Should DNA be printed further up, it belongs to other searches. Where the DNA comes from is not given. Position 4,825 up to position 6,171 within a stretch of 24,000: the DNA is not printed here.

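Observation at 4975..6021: RfaE/HldE-like kinase with a deviant active-site signature: candidate ribose-5-phosphate 1-kinase or PRK substitute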

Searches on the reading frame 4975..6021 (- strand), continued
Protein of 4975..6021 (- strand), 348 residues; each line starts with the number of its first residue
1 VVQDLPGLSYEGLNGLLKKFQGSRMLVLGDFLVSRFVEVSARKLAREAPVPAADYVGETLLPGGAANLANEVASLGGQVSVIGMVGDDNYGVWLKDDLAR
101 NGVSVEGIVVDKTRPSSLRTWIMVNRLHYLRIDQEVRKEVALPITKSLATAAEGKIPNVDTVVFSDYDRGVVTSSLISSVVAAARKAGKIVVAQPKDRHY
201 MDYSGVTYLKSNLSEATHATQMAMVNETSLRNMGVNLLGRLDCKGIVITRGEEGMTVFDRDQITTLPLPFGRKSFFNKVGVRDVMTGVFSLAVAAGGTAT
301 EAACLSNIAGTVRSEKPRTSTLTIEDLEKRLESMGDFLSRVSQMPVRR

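Call 27: find_encoding_contigs(protein=P0309, flank=8000, max_places=3)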
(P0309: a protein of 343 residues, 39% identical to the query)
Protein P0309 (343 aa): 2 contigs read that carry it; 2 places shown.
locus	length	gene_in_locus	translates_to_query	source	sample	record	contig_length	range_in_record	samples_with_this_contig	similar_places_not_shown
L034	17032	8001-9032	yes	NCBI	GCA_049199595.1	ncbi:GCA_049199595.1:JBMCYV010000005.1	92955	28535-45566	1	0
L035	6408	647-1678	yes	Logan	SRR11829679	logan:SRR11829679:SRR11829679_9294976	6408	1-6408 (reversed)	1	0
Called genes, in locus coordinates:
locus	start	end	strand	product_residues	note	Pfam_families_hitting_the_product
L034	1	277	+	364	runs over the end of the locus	-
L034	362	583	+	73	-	PF04014:MazE_antitoxin (weak)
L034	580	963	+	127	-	PF01850:PIN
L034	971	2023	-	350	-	PF02163:Peptidase_M50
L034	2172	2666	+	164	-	PF13527:Acetyltransf_9 (weak), PF00583:Acetyltransf_1, PF13673:Acetyltransf_10, PF13508:Acetyltransf_7, PF08445:FR47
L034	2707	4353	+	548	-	PF04675:DNA_ligase_A_N, PF01068:DNA_ligase_A_M, PF04679:DNA_ligase_A_C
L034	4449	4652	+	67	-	-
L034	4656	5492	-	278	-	PF25133:TYW2_N_2, PF02005:TRM (weak), PF02475:TRM5-TYW2_MTfase, PF09445:Methyltransf_15 (weak)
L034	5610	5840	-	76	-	PF04014:MazE_antitoxin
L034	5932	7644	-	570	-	PF12838:Fer4_7 (faint), PF14697:Fer4_21 (faint), PF00037:Fer4, PF12797:Fer4_2 (weak), PF12837:Fer4_6 (weak), PF00005:ABC_tran, PF02463:SMC_N (faint), PF00005:ABC_tran, +1 more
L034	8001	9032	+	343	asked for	PF00294:PfkB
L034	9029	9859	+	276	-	PF13292:DXP_synthase_N, PF00456:Transketolase_N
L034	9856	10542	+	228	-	PF00834:Ribul_P_3_epim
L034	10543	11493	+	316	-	PF02779:Transket_pyr, PF02780:Transketolase_C, PF22613:Transketolase_C_1 (weak)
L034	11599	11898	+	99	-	-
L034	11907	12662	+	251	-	PF03796:DnaB_C (weak), PF06745:ATPase, PF13481:AAA_25 (weak)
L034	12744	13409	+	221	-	PF00923:TAL_FSA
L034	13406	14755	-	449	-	PF27098:Rv0959_3rd, PF13519:VWA_2 (weak)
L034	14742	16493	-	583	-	PF00158:Sigma54_activat (faint), PF07726:AAA_3 (faint), PF07728:AAA_5 (faint)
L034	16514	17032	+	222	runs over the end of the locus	PF00416:Ribosomal_S13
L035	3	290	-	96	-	?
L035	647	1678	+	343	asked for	PF00294:PfkB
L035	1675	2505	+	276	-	PF13292:DXP_synthase_N, PF00456:Transketolase_N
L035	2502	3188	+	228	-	PF00834:Ribul_P_3_epim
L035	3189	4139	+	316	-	PF02779:Transket_pyr, PF02780:Transketolase_C, PF22613:Transketolase_C_1 (weak)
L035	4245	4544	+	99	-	-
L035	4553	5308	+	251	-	PF03796:DnaB_C (weak), PF06745:ATPase, PF13481:AAA_25 (weak)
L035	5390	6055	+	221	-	PF00923:TAL_FSA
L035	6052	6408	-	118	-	?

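Call 28: find_encoding_contigs(protein=P0125, flank=8000, max_places=2)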
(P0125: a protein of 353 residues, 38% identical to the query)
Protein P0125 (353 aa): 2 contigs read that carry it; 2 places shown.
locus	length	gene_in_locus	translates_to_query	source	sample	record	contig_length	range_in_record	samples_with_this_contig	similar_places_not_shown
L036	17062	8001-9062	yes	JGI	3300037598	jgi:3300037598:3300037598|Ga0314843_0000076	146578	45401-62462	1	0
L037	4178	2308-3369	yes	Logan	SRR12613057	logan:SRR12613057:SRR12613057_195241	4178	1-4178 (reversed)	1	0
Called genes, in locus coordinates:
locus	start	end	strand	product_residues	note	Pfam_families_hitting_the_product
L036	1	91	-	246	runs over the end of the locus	PF00005:ABC_tran, PF13304:AAA_21 (weak)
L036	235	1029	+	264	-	-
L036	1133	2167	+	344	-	PF13473:Cupredoxin_1 (faint), PF18911:PKD_4, PF00801:PKD, PF22352:K319L-like_PKD (weak), PF07705:CARDB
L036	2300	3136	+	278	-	PF13527:Acetyltransf_9, PF00583:Acetyltransf_1, PF13508:Acetyltransf_7, PF13673:Acetyltransf_10 (weak), PF08445:FR47 (weak), PF02036:SCP2 (weak)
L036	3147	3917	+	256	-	-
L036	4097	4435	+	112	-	-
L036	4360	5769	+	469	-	PF13506:Glyco_transf_21, PF00535:Glycos_transf_2, PF10111:Glyco_tranf_2_2, PF13641:Glyco_tranf_2_3, PF13632:Glyco_trans_2_3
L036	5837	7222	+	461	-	-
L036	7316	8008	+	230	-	PF00535:Glycos_transf_2, PF10111:Glyco_tranf_2_2, PF13641:Glyco_tranf_2_3 (weak)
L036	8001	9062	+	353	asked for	PF00294:PfkB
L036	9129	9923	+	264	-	PF00456:Transketolase_N, PF13292:DXP_synthase_N, PF00676:E1_dh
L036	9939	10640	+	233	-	PF00834:Ribul_P_3_epim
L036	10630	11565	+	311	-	PF02779:Transket_pyr, PF02780:Transketolase_C, PF22613:Transketolase_C_1 (weak)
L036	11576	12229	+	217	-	PF00923:TAL_FSA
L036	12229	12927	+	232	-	PF00483:NTP_transferase, PF12804:NTP_transf_3 (weak)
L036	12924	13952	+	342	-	PF00288:GHMP_kinases_N, PF08544:GHMP_kinases_C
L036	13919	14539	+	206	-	PF13580:SIS_2, PF01380:SIS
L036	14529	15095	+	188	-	PF00702:Hydrolase (weak), PF08645:PNK3P (weak), PF13344:Hydrolase_6 (faint), PF13419:HAD_2 (weak), PF13242:Hydrolase_like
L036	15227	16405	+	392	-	PF04055:Radical_SAM, PF13186:SPASM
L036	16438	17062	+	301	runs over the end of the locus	PF01073:3Beta_HSD, PF01370:Epimerase, PF02719:Polysacc_synt_2, PF04321:RmlD_sub_bind, PF07993:NAD_binding_4 (faint), PF16363:GDP_Man_Dehyd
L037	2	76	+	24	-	?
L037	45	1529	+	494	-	-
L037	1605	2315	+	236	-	PF00535:Glycos_transf_2, PF10111:Glyco_tranf_2_2, PF13641:Glyco_tranf_2_3 (weak)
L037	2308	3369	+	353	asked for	PF00294:PfkB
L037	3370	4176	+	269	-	?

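Call 29: find_encoding_contigs(protein=P0368, flank=8000, max_places=2)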
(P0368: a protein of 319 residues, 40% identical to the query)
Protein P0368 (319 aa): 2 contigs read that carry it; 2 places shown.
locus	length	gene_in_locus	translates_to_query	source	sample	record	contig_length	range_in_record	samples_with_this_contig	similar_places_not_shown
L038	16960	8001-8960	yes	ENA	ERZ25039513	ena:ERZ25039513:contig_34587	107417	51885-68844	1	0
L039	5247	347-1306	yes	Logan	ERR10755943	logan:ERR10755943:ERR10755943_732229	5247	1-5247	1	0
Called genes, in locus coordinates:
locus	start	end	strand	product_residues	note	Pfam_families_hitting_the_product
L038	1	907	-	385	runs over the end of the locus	PF00155:Aminotran_1_2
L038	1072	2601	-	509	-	PF00682:HMGL-like, PF22617:HCS_D2, PF08502:LeuA_dimer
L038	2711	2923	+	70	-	PF04014:MazE_antitoxin (weak)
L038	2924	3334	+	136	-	PF01850:PIN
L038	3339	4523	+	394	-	PF01966:HD, PF19276:HD_assoc_2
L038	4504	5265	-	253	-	PF01996:F420_ligase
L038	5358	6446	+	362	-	PF01370:Epimerase, PF04321:RmlD_sub_bind (weak), PF16363:GDP_Man_Dehyd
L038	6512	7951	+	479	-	PF01943:Polysacc_synt, PF03023:MurJ, PF13440:Polysacc_synt_3, PF01554:MatE (weak)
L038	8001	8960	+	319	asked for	PF00294:PfkB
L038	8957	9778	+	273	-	PF13292:DXP_synthase_N, PF00456:Transketolase_N, PF09364:XFP_N (faint), PF00676:E1_dh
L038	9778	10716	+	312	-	PF02779:Transket_pyr, PF17147:PFOR_II (faint), PF22613:Transketolase_C_1, PF02780:Transketolase_C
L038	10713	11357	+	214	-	PF00923:TAL_FSA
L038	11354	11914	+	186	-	PF08645:PNK3P, PF00702:Hydrolase, PF13419:HAD_2, PF13242:Hydrolase_like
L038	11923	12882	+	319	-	PF21570:ArgZ-like_C_2nd (weak)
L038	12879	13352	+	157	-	PF01467:CTP_transf_like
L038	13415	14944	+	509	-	PF01467:CTP_transf_like, PF00294:PfkB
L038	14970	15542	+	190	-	PF13580:SIS_2, PF01380:SIS (faint)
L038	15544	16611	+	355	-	PF04055:Radical_SAM, PF13186:SPASM (weak)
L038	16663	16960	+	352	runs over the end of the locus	PF04055:Radical_SAM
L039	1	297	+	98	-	?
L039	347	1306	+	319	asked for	PF00294:PfkB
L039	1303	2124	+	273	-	PF13292:DXP_synthase_N, PF00456:Transketolase_N, PF09364:XFP_N (faint), PF00676:E1_dh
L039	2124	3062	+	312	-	PF02779:Transket_pyr, PF17147:PFOR_II (faint), PF22613:Transketolase_C_1, PF02780:Transketolase_C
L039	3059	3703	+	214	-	PF00923:TAL_FSA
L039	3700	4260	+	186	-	PF08645:PNK3P, PF00702:Hydrolase, PF13419:HAD_2, PF13242:Hydrolase_like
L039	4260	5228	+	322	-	PF21570:ArgZ-like_C_2nd (weak)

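Call 30: find_encoding_contigs(protein=P0274, flank=8000, max_places=2)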
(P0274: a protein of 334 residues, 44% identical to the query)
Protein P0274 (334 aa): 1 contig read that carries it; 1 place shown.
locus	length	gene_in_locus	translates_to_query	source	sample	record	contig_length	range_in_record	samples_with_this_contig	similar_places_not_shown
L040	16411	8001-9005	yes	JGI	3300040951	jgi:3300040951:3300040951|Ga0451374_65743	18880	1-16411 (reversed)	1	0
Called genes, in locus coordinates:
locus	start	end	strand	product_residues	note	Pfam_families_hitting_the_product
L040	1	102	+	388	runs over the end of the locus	PF00534:Glycos_transf_1 (weak), PF13692:Glyco_trans_1_4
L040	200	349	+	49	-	PF05635:23S_rRNA_IVP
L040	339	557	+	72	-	PF05635:23S_rRNA_IVP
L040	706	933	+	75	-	-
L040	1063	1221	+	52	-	-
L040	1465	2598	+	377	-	-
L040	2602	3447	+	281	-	PF01209:Ubie_methyltran, PF02353:CMAS (weak), PF13489:Methyltransf_23, PF07021:MetW, PF13649:Methyltransf_25, PF13847:Methyltransf_31, PF08241:Methyltransf_11, PF08242:Methyltransf_12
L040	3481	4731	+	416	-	PF26337:Gtf3_C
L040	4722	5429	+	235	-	PF01209:Ubie_methyltran (weak), PF13489:Methyltransf_23, PF02390:Methyltransf_4 (weak), PF13649:Methyltransf_25, PF13847:Methyltransf_31, PF08241:Methyltransf_11, PF08242:Methyltransf_12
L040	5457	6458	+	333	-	PF01073:3Beta_HSD, PF01370:Epimerase, PF02719:Polysacc_synt_2, PF04321:RmlD_sub_bind, PF05368:NmrA (weak), PF07993:NAD_binding_4, PF13460:NAD_binding_10, PF16363:GDP_Man_Dehyd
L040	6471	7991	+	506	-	PF01467:CTP_transf_like, PF00294:PfkB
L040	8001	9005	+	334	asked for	PF00294:PfkB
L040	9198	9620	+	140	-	PF13366:PDDEXK_3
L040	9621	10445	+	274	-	PF13292:DXP_synthase_N, PF00456:Transketolase_N, PF09364:XFP_N (weak), PF00676:E1_dh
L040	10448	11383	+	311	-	PF02779:Transket_pyr, PF02780:Transketolase_C, PF22613:Transketolase_C_1, PF17147:PFOR_II (weak)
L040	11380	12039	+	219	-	PF00923:TAL_FSA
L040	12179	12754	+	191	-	PF08645:PNK3P, PF13344:Hydrolase_6 (weak), PF00702:Hydrolase, PF13419:HAD_2 (weak), PF13242:Hydrolase_like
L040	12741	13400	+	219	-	PF13580:SIS_2, PF01380:SIS (weak)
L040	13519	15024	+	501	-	PF01943:Polysacc_synt, PF13440:Polysacc_synt_3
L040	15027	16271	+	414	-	PF16889:Hepar_II_III_N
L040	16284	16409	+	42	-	?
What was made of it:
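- Deviant paralogs co-occur with a second kinase: HldE in L038 and L040, HddA-type GHMP kinase in L036 (calls 28-30). Where heptose genes are present next to a deviant paralog, a separate bona fide kinase is also present (calls 28-30).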

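Call 31: find_encoding_contigs(protein=P0272, flank=8000, max_places=2)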
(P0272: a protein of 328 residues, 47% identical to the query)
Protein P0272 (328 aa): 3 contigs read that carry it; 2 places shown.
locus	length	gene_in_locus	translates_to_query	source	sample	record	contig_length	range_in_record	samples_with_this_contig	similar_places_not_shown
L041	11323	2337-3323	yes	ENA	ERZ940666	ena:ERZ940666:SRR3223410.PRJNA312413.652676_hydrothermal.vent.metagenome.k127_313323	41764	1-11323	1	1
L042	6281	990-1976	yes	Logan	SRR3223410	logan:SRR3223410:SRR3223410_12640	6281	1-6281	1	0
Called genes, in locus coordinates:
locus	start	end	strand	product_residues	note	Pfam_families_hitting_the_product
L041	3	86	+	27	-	?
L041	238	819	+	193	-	PF13580:SIS_2, PF01380:SIS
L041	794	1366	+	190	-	PF00702:Hydrolase, PF08645:PNK3P, PF13344:Hydrolase_6 (weak), PF13419:HAD_2 (weak), PF13242:Hydrolase_like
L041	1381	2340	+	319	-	-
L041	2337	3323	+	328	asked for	PF00294:PfkB, PF08543:Phos_pyr_kin (weak)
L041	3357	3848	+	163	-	PF01467:CTP_transf_like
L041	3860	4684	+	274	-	PF00456:Transketolase_N, PF09364:XFP_N (faint), PF13292:DXP_synthase_N, PF00676:E1_dh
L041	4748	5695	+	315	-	PF02779:Transket_pyr, PF02780:Transketolase_C, PF22613:Transketolase_C_1 (weak), PF17147:PFOR_II (weak)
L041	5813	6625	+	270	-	PF00923:TAL_FSA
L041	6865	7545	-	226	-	PF04981:NMD3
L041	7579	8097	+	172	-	PF01994:Trm56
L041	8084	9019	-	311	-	PF04055:Radical_SAM, PF08608:Wyosine_form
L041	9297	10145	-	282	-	-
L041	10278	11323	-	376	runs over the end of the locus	-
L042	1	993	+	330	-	?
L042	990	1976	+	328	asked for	PF00294:PfkB, PF08543:Phos_pyr_kin (weak)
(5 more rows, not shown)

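Call 39: list_cluster_members(proteins=[P0309, P0346, P0292, P0360, P0373, P0125, P0368, P0274, P0272, P0358])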
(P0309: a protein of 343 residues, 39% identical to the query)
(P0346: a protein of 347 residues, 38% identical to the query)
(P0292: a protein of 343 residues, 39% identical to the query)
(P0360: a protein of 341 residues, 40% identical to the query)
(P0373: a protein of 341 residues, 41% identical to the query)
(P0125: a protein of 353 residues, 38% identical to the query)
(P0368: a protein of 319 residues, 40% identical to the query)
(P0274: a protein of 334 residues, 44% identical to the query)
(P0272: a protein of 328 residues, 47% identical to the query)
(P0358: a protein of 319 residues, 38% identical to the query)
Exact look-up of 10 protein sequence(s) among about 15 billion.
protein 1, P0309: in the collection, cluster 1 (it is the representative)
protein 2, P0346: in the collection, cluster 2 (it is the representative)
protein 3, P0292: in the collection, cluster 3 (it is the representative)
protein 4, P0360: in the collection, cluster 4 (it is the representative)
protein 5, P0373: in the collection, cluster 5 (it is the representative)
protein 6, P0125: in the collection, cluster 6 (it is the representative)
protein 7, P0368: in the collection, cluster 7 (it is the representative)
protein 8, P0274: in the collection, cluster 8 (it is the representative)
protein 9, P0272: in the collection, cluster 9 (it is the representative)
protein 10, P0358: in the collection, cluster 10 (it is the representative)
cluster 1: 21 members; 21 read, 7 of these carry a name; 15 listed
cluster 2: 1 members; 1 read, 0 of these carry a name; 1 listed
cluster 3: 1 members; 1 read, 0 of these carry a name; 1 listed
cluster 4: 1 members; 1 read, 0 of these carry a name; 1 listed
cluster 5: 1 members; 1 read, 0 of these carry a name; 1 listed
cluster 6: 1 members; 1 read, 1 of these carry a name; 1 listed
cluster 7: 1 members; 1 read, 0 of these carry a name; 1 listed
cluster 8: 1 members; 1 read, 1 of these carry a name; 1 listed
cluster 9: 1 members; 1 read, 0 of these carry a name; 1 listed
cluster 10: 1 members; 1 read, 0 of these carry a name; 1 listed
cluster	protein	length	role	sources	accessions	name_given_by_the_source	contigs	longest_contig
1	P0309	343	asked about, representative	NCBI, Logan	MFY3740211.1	MAG: D-beta-D-heptose 7-phosphate kinase/D-beta-D-heptose 1-phosphate adenosyltransferase ...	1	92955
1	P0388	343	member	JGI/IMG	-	D-beta-D-heptose 7-phosphate kinase/D-beta-D-heptose 1-phosphate adenosyltransferase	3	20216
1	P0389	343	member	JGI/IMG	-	D-beta-D-heptose 7-phosphate kinase/D-beta-D-heptose 1-phosphate adenosyltransferase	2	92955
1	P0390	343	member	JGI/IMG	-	D-beta-D-heptose 7-phosphate kinase/D-beta-D-heptose 1-phosphate adenosyltransferase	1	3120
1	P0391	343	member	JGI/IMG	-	D-beta-D-heptose 7-phosphate kinase/D-beta-D-heptose 1-phosphate adenosyltransferase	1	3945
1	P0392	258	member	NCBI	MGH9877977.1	MAG: bifunctional heptose 7-phosphate kinase/heptose 1-phosphate adenyltransferase, ...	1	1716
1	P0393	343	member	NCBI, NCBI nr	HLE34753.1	MAG TPA: bifunctional ADP-heptose synthase [Nitrososphaerales archaeon] | bifunctional ADP-heptose synthase [Nitrososphaerales archaeon]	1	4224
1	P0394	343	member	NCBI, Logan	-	-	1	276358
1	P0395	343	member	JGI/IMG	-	-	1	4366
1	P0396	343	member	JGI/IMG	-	-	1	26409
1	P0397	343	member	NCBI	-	-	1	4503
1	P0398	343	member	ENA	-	-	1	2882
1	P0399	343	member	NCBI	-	-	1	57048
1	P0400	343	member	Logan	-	-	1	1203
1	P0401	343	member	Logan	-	-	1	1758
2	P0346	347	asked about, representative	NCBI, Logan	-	-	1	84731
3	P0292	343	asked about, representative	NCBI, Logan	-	-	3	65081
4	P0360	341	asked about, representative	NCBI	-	-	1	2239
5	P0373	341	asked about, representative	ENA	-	-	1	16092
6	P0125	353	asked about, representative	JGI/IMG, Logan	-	D-beta-D-heptose 7-phosphate kinase/D-beta-D-heptose 1-phosphate adenosyltransferase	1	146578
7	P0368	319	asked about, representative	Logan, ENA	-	-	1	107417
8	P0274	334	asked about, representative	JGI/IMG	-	D-beta-D-heptose 7-phosphate kinase/D-beta-D-heptose 1-phosphate adenosyltransferase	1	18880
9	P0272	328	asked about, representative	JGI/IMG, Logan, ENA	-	-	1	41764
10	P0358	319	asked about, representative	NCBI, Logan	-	-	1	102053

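Call 47: predict_structure(alignment_id=A1)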
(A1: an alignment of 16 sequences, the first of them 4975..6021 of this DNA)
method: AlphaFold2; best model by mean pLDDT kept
length: 348 residues; sequences in the alignment: 16
mean_pLDDT: 87.1   pTM: 0.89
mean pLDDT of the five models: 87.1, 83.8, 83.0, 81.4, 76.5
residues with pLDDT >= 90: 206; 70-90: 102; 50-70: 36; < 50: 4
segments of 3 or more residues with pLDDT < 50: 1-4
pLDDT, mean of each block of 10 residues (from residue 1): 56 94 93 86 59 78 93 96 93 96 95 87 76 67 92 97 78 90 97 87 94 91 91 93 93 89 88 68 94 95 94 89 93 85 80
secondary structure, 60 per line:
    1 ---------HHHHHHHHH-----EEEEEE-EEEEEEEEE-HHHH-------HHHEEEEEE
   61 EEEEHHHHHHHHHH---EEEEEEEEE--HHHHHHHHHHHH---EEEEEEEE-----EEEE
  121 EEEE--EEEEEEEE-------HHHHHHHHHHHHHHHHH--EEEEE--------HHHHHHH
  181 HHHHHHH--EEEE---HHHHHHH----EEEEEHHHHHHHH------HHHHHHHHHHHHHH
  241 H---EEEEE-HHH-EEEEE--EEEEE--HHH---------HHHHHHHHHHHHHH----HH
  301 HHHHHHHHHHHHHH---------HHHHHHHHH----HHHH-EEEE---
elements in order: H10-18 E24-29 E31-39 H41-44 E55-64 H65-74 E78-86 H89-100 E104-111 E117-124 E127-134 H142-158 E161-165 H174-187 E190-193 H197-203 E208-212 H213-220 H227-241 E245-249 E255-259 E262-266 H281-294 H299-314 H324-332 H337-340 E342-345

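Call 49: fold_search(model_id=the predicted structure, library=pdb)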
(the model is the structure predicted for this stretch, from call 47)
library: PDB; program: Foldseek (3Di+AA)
matches with E <= 10: 1873; with E <= 0.001: 442
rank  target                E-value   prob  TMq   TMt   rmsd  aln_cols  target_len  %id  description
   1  4e8y_A                1.8e-26  1.00  0.79  0.89   2.8       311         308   27  Crystal Structure of Burkholderia cenocepacia HldA in Complex with an ATP-competitive Inhibitor (released 2012-12-26)
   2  4e8w_B                2.3e-26  1.00  0.76  0.87   3.2       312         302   27  Crystal Structure of Burkholderia cenocepacia HldA in Complex with an ATP-competitive Inhibitor (released 2012-12-26)
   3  4e8z_B                2.7e-26  1.00  0.75  0.84   3.4       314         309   27  Crystal Structure of Burkholderia cenocepacia HldA in Complex with an ATP-competitive Inhibitor (released 2012-12-26)
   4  4e8y_B                4.3e-26  1.00  0.78  0.88   3.1       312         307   27  Crystal Structure of Burkholderia cenocepacia HldA in Complex with an ATP-competitive Inhibitor (released 2012-12-26)
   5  4e84_A                4.8e-26  1.00  0.80  0.89   3.5       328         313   26  Crystal Structure of Burkholderia cenocepacia HldA (released 2012-12-26)
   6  4e84_B                7.1e-26  1.00  0.80  0.89   2.6       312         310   27  Crystal Structure of Burkholderia cenocepacia HldA (released 2012-12-26)
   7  4e8w_A                1.0e-25  1.00  0.75  0.87   3.5       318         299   26  Crystal Structure of Burkholderia cenocepacia HldA in Complex with an ATP-competitive Inhibitor (released 2012-12-26)
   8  6ilr_B                7.4e-20  1.00  0.71  0.78   4.2       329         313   16  Structure of Arabidopsis thaliana Ribokinase in unligand form (released 2019-03-13)
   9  8cqx_A                2.2e-19  1.00  0.69  0.79   4.2       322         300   23  Ribokinase from T.sp mutant A92G (released 2023-04-05)
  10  6znx_B                2.5e-19  1.00  0.69  0.81   3.8       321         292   21  Ribokinase from Thermus Species (released 2020-07-15)
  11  9zpu_E                4.1e-19  1.00  0.74  0.83   3.4       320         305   18  Crystal Structure of a Ribokinase from Brucella suis in complex with ADP (released 2025-12-31)
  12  9zpu_B                4.8e-19  1.00  0.73  0.83   3.5       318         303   18  Crystal Structure of a Ribokinase from Brucella suis in complex with ADP (released 2025-12-31)
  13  5c3y_D                5.1e-19  1.00  0.67  0.75   5.0       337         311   18  Structure of human ribokinase crystallized with AMPPNP (released 2016-06-15)
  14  6ilr_A                5.1e-19  1.00  0.67  0.74   5.0       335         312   16  Structure of Arabidopsis thaliana Ribokinase in unligand form (released 2019-03-13)
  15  3cqd_B                6.1e-19  1.00  0.75  0.83   3.2       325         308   17  Structure of the tetrameric inhibited form of phosphofructokinase-2 from Escherichia coli (released 2008-09-16)
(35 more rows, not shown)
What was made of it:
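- On PfkB / ribokinase family (PF00294): Foldseek hits are HldA, ribokinases and Pfk-2 (call 49).
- On HldA/HldE heptose-7-P kinase (TIGR02198 equivalog): TM 0.75-0.89 (call 49).
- Checked: Its best Foldseek hits are HldA chains with TM 0.75-0.89 (calls 47, 49).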

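Call 50: search_solved_structures(query=window:4975-6021:-, max_evalue=10, show_alignments=0)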
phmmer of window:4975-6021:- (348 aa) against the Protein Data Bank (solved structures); distinct sequences matched with E-value up to 10: 39.
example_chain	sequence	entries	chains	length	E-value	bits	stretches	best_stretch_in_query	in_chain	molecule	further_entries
4e84_A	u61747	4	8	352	1.1e-29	107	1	20-326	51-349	D-beta-D-heptose 7-phosphate kinase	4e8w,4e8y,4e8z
6znx_A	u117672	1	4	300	5.3e-09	39.1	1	47-319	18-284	Ribokinase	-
8cqx_A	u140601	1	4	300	7.9e-09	38.5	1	47-319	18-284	Ribokinase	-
2rbc_A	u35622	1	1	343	5.3e-07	32.5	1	59-342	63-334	Sugar kinase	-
3ljs_A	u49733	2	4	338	6.9e-06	28.8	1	62-118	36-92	Fructokinase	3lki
3hj6_A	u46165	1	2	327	6.9e-05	25.6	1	62-305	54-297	Fructokinase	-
3ubo_A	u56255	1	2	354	0.00025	23.7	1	62-124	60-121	adenosine kinase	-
3gbu_A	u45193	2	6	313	0.00029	23.5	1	62-117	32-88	Uncharacterized sugar kinase PH1459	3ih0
3ewm_A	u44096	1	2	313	0.0003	23.4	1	62-116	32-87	Uncharacterized sugar kinase PH1459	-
6cw5_A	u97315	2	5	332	0.00031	23.4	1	53-112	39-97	Ribokinase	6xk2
1tyy_A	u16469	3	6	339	0.0018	20.9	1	61-114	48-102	putative sugar kinase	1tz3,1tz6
4x8f_A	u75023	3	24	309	0.0042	19.7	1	59-119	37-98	Ribokinase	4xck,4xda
8w9z_i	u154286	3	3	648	0.0059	19.2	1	59-118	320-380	Fructokinase-like 2, chloroplastic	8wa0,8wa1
11bl_A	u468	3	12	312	0.0088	18.6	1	36-104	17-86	Ribokinase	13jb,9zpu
6wjz_A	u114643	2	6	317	0.0099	18.5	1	63-293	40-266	Ribokinase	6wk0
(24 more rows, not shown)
